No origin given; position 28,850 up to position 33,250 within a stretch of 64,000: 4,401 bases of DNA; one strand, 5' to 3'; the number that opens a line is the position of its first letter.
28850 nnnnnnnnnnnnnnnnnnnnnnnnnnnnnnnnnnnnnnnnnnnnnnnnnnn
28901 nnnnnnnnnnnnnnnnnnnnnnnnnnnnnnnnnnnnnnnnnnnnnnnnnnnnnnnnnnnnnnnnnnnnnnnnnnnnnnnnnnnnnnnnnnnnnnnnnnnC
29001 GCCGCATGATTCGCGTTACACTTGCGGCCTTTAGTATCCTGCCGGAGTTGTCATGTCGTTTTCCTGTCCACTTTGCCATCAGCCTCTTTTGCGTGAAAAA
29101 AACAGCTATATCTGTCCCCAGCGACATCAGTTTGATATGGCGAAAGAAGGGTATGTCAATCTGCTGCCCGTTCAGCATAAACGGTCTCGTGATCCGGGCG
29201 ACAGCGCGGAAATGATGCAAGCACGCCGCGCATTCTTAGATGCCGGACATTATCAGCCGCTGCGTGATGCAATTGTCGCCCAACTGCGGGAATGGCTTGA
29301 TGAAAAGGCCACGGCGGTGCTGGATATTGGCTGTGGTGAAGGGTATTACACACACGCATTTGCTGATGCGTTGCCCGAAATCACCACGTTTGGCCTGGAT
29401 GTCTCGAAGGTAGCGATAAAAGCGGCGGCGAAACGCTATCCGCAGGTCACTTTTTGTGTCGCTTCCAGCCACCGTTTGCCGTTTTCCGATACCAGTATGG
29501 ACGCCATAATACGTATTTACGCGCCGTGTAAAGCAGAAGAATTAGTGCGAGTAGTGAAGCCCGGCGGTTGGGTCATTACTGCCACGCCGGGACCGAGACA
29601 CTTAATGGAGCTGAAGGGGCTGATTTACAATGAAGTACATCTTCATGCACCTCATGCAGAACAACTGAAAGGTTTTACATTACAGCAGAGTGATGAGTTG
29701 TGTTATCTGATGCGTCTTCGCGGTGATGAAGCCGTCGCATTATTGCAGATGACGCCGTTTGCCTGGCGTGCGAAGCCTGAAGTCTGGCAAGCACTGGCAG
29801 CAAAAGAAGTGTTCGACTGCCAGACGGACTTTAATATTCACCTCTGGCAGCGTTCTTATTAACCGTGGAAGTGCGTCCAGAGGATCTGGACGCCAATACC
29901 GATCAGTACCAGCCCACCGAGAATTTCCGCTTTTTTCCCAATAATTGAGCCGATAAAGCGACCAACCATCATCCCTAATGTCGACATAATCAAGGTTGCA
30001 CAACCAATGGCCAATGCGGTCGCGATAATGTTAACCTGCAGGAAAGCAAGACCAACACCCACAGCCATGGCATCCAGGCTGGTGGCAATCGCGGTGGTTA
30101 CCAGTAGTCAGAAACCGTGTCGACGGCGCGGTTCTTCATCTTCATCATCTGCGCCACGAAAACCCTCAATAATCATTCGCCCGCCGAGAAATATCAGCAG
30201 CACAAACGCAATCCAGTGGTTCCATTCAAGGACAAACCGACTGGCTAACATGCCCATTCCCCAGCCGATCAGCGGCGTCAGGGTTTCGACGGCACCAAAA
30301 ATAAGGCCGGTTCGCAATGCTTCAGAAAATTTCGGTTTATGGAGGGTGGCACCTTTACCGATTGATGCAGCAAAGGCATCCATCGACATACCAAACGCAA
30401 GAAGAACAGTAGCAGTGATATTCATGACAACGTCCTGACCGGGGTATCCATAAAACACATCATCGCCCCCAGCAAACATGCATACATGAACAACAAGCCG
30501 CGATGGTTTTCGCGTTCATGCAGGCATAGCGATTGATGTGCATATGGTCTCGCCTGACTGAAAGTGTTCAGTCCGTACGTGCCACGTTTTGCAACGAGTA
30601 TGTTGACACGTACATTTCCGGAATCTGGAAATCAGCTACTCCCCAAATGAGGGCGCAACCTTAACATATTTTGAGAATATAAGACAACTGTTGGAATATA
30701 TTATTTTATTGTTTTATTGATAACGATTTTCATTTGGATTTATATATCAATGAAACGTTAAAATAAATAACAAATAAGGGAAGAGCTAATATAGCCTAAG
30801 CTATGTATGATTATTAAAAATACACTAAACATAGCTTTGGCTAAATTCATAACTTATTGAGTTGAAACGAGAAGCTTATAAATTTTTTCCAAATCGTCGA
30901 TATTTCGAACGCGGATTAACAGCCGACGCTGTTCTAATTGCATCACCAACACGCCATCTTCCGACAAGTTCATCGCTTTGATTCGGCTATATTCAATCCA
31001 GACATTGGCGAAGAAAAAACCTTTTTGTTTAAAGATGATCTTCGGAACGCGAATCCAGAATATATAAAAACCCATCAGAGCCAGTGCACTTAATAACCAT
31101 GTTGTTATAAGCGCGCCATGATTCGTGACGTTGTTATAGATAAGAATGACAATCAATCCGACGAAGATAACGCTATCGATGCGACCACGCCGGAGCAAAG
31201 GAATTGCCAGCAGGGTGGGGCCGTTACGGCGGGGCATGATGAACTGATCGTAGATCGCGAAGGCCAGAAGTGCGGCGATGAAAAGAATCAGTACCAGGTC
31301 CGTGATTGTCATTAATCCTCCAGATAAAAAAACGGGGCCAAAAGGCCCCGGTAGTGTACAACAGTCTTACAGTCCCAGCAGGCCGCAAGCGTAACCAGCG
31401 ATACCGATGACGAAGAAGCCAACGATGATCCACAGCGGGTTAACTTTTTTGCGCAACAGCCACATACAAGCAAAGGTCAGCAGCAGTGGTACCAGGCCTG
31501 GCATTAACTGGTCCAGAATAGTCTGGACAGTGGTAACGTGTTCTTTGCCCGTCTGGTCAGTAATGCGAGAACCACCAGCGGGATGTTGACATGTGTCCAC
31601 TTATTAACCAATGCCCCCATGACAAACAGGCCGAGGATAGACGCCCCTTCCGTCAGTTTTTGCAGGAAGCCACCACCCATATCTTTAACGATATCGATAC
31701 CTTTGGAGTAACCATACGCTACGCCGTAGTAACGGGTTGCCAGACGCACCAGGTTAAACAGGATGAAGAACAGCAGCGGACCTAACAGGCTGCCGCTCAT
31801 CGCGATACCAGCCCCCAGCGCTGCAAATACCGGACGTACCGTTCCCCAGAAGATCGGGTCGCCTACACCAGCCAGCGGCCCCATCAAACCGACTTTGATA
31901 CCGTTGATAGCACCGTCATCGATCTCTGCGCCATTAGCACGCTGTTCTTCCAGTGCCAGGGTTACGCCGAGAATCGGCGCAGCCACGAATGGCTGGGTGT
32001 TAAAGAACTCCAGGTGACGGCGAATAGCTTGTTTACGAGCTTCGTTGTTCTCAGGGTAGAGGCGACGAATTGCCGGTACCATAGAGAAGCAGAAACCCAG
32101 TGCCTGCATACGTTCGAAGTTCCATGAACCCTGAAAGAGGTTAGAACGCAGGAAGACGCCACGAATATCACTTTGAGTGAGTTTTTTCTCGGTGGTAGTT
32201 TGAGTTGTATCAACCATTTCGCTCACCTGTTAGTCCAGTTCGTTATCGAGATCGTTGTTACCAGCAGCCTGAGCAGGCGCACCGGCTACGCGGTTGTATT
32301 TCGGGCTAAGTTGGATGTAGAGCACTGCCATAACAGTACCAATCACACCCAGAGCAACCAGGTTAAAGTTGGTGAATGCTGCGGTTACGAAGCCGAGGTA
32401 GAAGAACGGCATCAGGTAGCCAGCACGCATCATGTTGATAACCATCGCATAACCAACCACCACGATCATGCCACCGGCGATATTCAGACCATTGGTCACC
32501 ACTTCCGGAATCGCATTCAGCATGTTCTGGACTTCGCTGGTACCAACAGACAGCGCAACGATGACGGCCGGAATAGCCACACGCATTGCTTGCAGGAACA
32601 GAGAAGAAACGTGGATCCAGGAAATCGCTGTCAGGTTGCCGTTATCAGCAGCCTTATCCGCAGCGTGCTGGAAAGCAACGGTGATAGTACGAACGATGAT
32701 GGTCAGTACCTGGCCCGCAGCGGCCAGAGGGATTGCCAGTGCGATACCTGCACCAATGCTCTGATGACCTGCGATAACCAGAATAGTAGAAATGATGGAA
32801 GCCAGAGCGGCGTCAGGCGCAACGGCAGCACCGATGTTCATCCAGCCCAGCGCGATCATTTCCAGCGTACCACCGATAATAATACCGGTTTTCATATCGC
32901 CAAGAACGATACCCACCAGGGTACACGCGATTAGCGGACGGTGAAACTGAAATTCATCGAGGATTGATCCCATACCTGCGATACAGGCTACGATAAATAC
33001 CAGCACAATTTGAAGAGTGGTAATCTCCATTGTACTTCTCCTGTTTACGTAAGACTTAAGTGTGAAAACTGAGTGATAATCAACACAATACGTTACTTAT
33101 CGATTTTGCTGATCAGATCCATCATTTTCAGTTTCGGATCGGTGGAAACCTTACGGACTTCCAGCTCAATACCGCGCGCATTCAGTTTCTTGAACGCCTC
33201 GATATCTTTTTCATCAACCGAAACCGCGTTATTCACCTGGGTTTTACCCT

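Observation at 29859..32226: Two independent loss-of-function lesions 1.5 kb apart in an otherwise intact locus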

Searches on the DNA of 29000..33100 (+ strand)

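Call 3: search_dna_similar(query=window:29000-33100:+, collection=ecoli_genomes, mode=near, max_rows=30)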
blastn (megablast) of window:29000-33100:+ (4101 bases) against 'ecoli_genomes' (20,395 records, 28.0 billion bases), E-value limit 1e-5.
Records with a match: 5423; places in all: 5431; records where one place covers at least 80% of the query: 5418.
Genomes with a match: 5423 of 5426; with a place that covers at least 80% of the query: 5418. Places per genome that has any: lowest 1, median 1, highest 4. On chromosomes: 5430 places; on plasmids: 1.
Best place of each record, by identity: >=99% 942; 95-99% 4481.
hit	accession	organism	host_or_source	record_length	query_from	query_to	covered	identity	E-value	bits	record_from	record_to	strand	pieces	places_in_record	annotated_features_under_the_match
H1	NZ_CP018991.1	Escherichia coli strain Ecol_AZ146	Homo sapiens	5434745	1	4101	100%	100.0%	0e+0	7563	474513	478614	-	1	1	manZ: PTS mannose transporter subunit IID | rlmA: 23S rRNA (guanine(745)-N(1))-methyltransferase | manY: PTS mannose transporter subunit IIC | mntP: manganese efflux pump MntP | yobD: DUF986 family protein | and 1 other names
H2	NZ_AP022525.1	Escherichia coli strain THO-003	Homo sapiens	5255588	1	4101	100%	100.0%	0e+0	7563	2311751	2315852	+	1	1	manZ: PTS mannose transporter subunit IID | rlmA: 23S rRNA (guanine(745)-N(1))-methyltransferase | manY: PTS mannose transporter subunit IIC | mntP: manganese efflux pump MntP | yobD: DUF986 family protein | and 1 other names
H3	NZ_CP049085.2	Escherichia coli strain p4A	Homo sapiens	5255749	1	4101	100%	100.0%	0e+0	7563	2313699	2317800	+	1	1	manZ: PTS mannose transporter subunit IID | rlmA: 23S rRNA (guanine(745)-N(1))-methyltransferase | manY: PTS mannose transporter subunit IIC | mntP: manganese efflux pump MntP | yobD: DUF986 family protein | and 1 other names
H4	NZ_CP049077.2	Escherichia coli strain p11A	Homo sapiens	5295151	1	4101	100%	100.0%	0e+0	7563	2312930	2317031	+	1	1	manZ: PTS mannose transporter subunit IID | rlmA: 23S rRNA (guanine(745)-N(1))-methyltransferase | manY: PTS mannose transporter subunit IIC | mntP: manganese efflux pump MntP | yobD: DUF986 family protein | and 1 other names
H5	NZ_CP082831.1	Escherichia coli strain SCAID WND1-2021 (1/128)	Homo sapiens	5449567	1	4101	100%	100.0%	0e+0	7563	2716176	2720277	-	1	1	manZ: PTS mannose transporter subunit IID | rlmA: 23S rRNA (guanine(745)-N(1))-methyltransferase | manY: PTS mannose transporter subunit IIC | mntP: manganese efflux pump MntP | yobD: DUF986 family protein | and 1 other names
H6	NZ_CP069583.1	Escherichia coli strain FDAARGOS_1265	Homo sapiens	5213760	1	4101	100%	100.0%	0e+0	7563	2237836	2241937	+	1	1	manZ: PTS mannose transporter subunit IID | rlmA: 23S rRNA (guanine(745)-N(1))-methyltransferase | manY: PTS mannose transporter subunit IIC | mntP: manganese efflux pump MntP | yobD: DUF986 family protein | and 1 other names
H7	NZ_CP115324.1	Escherichia coli strain CUVET17-1136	dog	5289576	1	4101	100%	100.0%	0e+0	7563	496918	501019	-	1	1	manZ: PTS mannose transporter subunit IID | rlmA: 23S rRNA (guanine(745)-N(1))-methyltransferase | manY: PTS mannose transporter subunit IIC | mntP: manganese efflux pump MntP | yobD: DUF986 family protein | and 1 other names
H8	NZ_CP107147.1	Escherichia coli strain R14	human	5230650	1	4101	100%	100.0%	0e+0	7563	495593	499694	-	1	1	manZ: PTS mannose transporter subunit IID | rlmA: 23S rRNA (guanine(745)-N(1))-methyltransferase | manY: PTS mannose transporter subunit IIC | mntP: manganese efflux pump MntP | yobD: DUF986 family protein | and 1 other names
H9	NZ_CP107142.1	Escherichia coli strain S3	human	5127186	1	4101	100%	100.0%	0e+0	7563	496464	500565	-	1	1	manZ: PTS mannose transporter subunit IID | rlmA: 23S rRNA (guanine(745)-N(1))-methyltransferase | manY: PTS mannose transporter subunit IIC | mntP: manganese efflux pump MntP | yobD: DUF986 family protein | and 1 other names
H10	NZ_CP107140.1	Escherichia coli strain S4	human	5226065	1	4101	100%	100.0%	0e+0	7563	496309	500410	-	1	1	manZ: PTS mannose transporter subunit IID | rlmA: 23S rRNA (guanine(745)-N(1))-methyltransferase | manY: PTS mannose transporter subunit IIC | mntP: manganese efflux pump MntP | yobD: DUF986 family protein | and 1 other names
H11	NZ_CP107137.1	Escherichia coli strain S5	human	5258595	1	4101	100%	100.0%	0e+0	7563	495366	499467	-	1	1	manZ: PTS mannose transporter subunit IID | rlmA: 23S rRNA (guanine(745)-N(1))-methyltransferase | manY: PTS mannose transporter subunit IIC | mntP: manganese efflux pump MntP | yobD: DUF986 family protein | and 1 other names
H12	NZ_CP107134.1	Escherichia coli strain S6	human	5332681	1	4101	100%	100.0%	0e+0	7563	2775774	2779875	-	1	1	manZ: PTS mannose transporter subunit IID | rlmA: 23S rRNA (guanine(745)-N(1))-methyltransferase | manY: PTS mannose transporter subunit IIC | mntP: manganese efflux pump MntP | yobD: DUF986 family protein | and 1 other names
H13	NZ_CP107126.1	Escherichia coli strain S8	human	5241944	1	4101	100%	100.0%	0e+0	7563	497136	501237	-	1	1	manZ: PTS mannose transporter subunit IID | rlmA: 23S rRNA (guanine(745)-N(1))-methyltransferase | manY: PTS mannose transporter subunit IIC | mntP: manganese efflux pump MntP | yobD: DUF986 family protein | and 1 other names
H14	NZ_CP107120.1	Escherichia coli strain S12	human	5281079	1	4101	100%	100.0%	0e+0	7563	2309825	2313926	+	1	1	manZ: PTS mannose transporter subunit IID | rlmA: 23S rRNA (guanine(745)-N(1))-methyltransferase | manY: PTS mannose transporter subunit IIC | mntP: manganese efflux pump MntP | yobD: DUF986 family protein | and 1 other names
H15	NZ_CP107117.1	Escherichia coli strain S13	human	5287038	1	4101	100%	100.0%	0e+0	7563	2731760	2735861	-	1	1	manZ: PTS mannose transporter subunit IID | rlmA: 23S rRNA (guanine(745)-N(1))-methyltransferase | manY: PTS mannose transporter subunit IIC | mntP: manganese efflux pump MntP | yobD: DUF986 family protein | and 1 other names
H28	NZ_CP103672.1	Escherichia coli O25b:H4-ST131 strain 4433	Homo sapiens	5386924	1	4101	100%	100.0%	0e+0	7563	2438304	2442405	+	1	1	manZ: PTS mannose transporter subunit IID | rlmA: 23S rRNA (guanine(745)-N(1))-methyltransferase | manY: PTS mannose transporter subunit IIC | mntP: manganese efflux pump MntP | yobD: DUF986 family protein | and 1 other names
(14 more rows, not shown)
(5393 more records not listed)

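Call 4: get_annotated_region(hit=H28, flank=1000)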
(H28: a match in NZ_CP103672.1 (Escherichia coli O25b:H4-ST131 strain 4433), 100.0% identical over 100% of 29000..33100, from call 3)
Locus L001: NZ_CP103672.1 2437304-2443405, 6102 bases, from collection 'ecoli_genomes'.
description: Escherichia coli O25b:H4-ST131 strain 4433 chromosome, complete genome
organism: Escherichia coli O25b:H4-ST131 strain 4433 (NCBI taxid 941322)
replicon: chromosome; assembly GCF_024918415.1
host: Homo sapiens; source: blood; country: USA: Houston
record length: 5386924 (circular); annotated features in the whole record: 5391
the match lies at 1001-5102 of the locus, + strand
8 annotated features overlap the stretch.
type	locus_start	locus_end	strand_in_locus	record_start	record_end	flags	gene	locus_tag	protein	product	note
CDS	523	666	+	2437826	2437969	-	yobF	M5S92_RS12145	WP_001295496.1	DUF2627 domain-containing protein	-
CDS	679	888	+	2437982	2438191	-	cspE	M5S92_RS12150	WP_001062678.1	transcription antiterminator/RNA stability regulator CspE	-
CDS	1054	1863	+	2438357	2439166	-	rlmA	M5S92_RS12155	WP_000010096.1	23S rRNA (guanine(745)-N(1))-methyltransferase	-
CDS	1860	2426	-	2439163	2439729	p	mntP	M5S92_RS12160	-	manganese efflux pump MntP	internal stop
CDS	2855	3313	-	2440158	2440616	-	yobD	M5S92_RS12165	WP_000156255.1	DUF986 family protein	-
CDS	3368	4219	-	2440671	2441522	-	manZ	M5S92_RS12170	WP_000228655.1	PTS mannose transporter subunit IID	-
CDS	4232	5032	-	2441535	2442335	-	manY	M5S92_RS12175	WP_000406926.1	PTS mannose transporter subunit IIC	-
CDS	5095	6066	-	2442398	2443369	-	manX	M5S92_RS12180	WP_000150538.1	PTS mannose transporter subunit IIAB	-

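Call 6: search_dna_similar(query=window:31536-31605:+, collection=ecoli_genomes, mode=near, max_rows=30)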
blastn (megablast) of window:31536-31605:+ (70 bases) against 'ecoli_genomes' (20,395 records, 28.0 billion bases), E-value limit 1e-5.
Records with a match: 5418; places in all: 5420; records where one place covers at least 80% of the query: 5156.
Genomes with a match: 5418 of 5426; with a place that covers at least 80% of the query: 5156. Places per genome that has any: lowest 1, median 1, highest 3. On chromosomes: 5419 places; on plasmids: 1.
Best place of each record, by identity: 95-99% 4985; 90-95% 433.
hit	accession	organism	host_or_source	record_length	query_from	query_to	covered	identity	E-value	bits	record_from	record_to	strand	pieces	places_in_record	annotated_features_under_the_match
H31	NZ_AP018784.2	Escherichia coli strain SK1144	-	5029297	1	70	100%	98.6%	3e-26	124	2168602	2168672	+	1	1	manZ: PTS mannose transporter subunit IID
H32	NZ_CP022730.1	Escherichia coli strain SA186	Homo sapiens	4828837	1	70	100%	98.6%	3e-26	124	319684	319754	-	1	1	manZ: PTS mannose transporter subunit IID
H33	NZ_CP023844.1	Escherichia coli strain 4/1-1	Homo sapiens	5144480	1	70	100%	98.6%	3e-26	124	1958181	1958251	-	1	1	manZ: PTS mannose transporter subunit IID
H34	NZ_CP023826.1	Escherichia coli strain 4/4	Homo sapiens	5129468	1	70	100%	98.6%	3e-26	124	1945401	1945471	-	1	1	manZ: PTS mannose transporter subunit IID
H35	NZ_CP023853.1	Escherichia coli strain 2/0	Homo sapiens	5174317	1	70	100%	98.6%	3e-26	124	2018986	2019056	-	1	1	manZ: PTS mannose transporter subunit IID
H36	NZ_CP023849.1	Escherichia coli strain 4/0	Homo sapiens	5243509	1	70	100%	98.6%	3e-26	124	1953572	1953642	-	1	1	manZ: PTS mannose transporter subunit IID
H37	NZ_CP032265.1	Escherichia coli strain AR_0089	missing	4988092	1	70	100%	98.6%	3e-26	124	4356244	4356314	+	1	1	manZ: PTS mannose transporter subunit IID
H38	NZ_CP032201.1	Escherichia coli strain AR_0086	missing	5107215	1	70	100%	98.6%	3e-26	124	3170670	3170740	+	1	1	manZ: PTS mannose transporter subunit IID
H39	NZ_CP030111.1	Escherichia coli strain MCJCHV-1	Homo sapiens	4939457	1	70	100%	98.6%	3e-26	124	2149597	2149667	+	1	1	manZ: PTS mannose transporter subunit IID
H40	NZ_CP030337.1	Escherichia coli strain AR_451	missing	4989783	1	70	100%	98.6%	3e-26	124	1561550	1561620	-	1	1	manZ: PTS mannose transporter subunit IID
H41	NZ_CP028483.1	Escherichia coli strain E41-1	Homo sapiens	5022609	1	70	100%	98.6%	3e-26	124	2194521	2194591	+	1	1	manZ: PTS mannose transporter subunit IID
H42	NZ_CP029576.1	Escherichia coli strain DA33135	Homo sapiens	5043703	1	70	100%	98.6%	3e-26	124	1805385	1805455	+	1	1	manZ: PTS mannose transporter subunit IID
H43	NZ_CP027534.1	Escherichia coli strain AR_0081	missing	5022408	1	70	100%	98.6%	3e-26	124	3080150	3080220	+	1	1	manZ: PTS mannose transporter subunit IID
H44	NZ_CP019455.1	Escherichia coli strain FHI_NMBU_03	Homo sapiens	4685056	1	70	100%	98.6%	3e-26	124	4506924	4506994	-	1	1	manZ: PTS mannose transporter subunit IID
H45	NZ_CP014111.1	Escherichia coli strain FDAARGOS_144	Homo sapiens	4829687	1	70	100%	98.6%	3e-26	124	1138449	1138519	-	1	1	manZ: PTS mannose transporter subunit IID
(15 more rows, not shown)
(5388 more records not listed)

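Call 7: search_dna_similar(query=window:30075-30144:+, collection=ecoli_genomes, mode=near, max_rows=30, rows=spread)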
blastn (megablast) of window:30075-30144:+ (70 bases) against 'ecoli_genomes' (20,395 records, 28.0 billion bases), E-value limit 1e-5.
Records with a match: 5413; places in all: 5413; records where one place covers at least 80% of the query: 5413.
Genomes with a match: 5413 of 5426; with a place that covers at least 80% of the query: 5413. Places per genome that has any: lowest 1, median 1, highest 1. On chromosomes: 5412 places; on plasmids: 1.
Best place of each record, by identity: >=99% 53; 95-99% 5266; 90-95% 94.
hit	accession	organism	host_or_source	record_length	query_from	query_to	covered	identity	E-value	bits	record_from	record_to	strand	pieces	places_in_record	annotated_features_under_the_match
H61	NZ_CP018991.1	Escherichia coli strain Ecol_AZ146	Homo sapiens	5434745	1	70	100%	100.0%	6e-28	130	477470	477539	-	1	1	mntP: manganese efflux pump MntP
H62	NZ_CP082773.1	Escherichia coli O99:H6 strain CU42ET-1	Homo sapiens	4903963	1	70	100%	98.6%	3e-26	124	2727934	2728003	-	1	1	mntP: manganese efflux pump MntP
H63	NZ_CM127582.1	Escherichia coli strain 19AR1321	Homo sapiens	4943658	1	70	100%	98.6%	3e-26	124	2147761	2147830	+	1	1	mntP: manganese efflux pump MntP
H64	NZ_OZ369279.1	Escherichia coli strain Esc25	not applicable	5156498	1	70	100%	98.6%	3e-26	124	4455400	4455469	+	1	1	mntP: manganese efflux pump MntP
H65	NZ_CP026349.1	Escherichia coli strain 6A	not applicable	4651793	1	70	100%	97.1%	1e-24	119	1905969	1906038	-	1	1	mntP: manganese efflux pump MntP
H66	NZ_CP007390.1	Escherichia coli strain ST540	-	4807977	1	70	100%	97.1%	1e-24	119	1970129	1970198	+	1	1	mntP: manganese efflux pump MntP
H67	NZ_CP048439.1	Escherichia coli strain NBRC 3301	human feces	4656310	1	70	100%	97.1%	1e-24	119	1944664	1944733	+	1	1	mntP: manganese efflux pump MntP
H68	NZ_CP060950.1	Escherichia coli strain EC9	Homo sapiens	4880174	1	70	100%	97.1%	1e-24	119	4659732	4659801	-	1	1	mntP: manganese efflux pump MntP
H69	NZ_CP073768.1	Escherichia coli strain SH19PTE6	pig feces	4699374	1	70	100%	97.1%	1e-24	119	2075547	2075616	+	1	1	mntP: manganese efflux pump MntP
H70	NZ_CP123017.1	Escherichia coli strain 19-7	Homo sapiens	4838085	1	70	100%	97.1%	1e-24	119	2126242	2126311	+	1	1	mntP: manganese efflux pump MntP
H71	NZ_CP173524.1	Escherichia coli strain 98212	Homo sapiens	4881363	1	70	100%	97.1%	1e-24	119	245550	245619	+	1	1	mntP: manganese efflux pump MntP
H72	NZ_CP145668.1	Escherichia coli strain S1-CHI-01-A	Homo sapiens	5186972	1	70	100%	97.1%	1e-24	119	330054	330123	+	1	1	mntP: manganese efflux pump MntP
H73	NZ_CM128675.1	Escherichia coli strain EC116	urine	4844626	1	70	100%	97.1%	1e-24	119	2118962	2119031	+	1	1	mntP: manganese efflux pump MntP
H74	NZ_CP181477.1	Escherichia coli strain C600-p2-3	conjugation assay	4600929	1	70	100%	97.1%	1e-24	119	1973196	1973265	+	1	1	mntP: manganese efflux pump MntP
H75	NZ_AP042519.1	Escherichia coli strain OkiPb01684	bovine feces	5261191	1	70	100%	97.1%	1e-24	119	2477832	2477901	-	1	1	mntP: manganese efflux pump MntP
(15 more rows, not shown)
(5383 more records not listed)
